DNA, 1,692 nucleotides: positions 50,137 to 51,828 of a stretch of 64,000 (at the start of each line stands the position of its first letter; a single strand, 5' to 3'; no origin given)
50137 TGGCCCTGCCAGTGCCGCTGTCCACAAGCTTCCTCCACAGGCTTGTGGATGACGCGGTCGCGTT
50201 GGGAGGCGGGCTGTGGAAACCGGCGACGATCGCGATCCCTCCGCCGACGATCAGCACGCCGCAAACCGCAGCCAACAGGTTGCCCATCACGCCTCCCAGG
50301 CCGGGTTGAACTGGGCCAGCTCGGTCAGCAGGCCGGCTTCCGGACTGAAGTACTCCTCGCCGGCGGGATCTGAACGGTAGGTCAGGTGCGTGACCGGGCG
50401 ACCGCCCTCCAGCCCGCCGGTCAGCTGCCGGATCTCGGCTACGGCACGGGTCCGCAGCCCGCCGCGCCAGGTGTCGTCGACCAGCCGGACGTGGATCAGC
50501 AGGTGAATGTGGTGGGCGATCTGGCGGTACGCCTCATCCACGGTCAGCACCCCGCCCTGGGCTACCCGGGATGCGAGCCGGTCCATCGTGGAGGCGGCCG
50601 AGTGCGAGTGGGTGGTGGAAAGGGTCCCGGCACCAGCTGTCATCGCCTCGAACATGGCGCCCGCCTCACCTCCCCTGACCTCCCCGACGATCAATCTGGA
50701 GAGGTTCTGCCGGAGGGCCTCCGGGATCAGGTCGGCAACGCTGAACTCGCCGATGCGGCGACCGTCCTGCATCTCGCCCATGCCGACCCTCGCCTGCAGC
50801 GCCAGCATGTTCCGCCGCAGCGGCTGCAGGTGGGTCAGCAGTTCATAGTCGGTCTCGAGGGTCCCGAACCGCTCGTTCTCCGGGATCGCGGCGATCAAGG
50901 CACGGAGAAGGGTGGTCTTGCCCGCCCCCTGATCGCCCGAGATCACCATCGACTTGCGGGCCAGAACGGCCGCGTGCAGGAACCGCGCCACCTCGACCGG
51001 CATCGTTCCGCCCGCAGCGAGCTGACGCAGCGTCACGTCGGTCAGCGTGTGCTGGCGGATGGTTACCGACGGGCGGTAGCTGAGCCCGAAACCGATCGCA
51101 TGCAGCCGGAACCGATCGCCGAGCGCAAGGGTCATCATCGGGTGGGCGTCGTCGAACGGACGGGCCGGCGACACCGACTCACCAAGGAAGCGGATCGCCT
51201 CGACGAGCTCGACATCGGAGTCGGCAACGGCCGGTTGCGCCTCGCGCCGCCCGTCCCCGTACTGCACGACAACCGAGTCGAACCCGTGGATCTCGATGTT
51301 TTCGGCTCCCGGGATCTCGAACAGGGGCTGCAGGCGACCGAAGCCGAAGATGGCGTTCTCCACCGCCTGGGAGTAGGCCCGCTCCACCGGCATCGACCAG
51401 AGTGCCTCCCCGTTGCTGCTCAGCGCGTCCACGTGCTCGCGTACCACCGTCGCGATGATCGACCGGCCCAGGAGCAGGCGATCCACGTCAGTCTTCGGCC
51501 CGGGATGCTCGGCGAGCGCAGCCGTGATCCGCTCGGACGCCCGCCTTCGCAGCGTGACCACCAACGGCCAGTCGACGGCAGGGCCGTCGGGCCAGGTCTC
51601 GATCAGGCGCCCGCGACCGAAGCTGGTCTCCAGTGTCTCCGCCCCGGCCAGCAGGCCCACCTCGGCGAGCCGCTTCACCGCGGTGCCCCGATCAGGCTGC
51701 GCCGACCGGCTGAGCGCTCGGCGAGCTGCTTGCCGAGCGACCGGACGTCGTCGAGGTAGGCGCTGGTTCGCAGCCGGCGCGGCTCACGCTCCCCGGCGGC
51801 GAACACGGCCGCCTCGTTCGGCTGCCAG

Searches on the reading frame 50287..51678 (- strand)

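Call 55: search_protein_families(library=pfam, proteins=[window:50287-51678:-])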
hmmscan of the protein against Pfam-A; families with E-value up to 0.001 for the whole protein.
window:50287-51678:- (463 aa): 3 families
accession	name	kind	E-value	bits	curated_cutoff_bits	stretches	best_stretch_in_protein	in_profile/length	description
PF00437.27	T2SSE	-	4.8e-20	72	24.9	1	194-401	96-279/370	Type II/IV secretion system protein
PF13191.12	AAA_16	-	1.5e-05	26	32.6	1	240-347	22-121/167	AAA ATPase domain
PF13401.12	AAA_22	-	0.00023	21.9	27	1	241-326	5-79/130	AAA domain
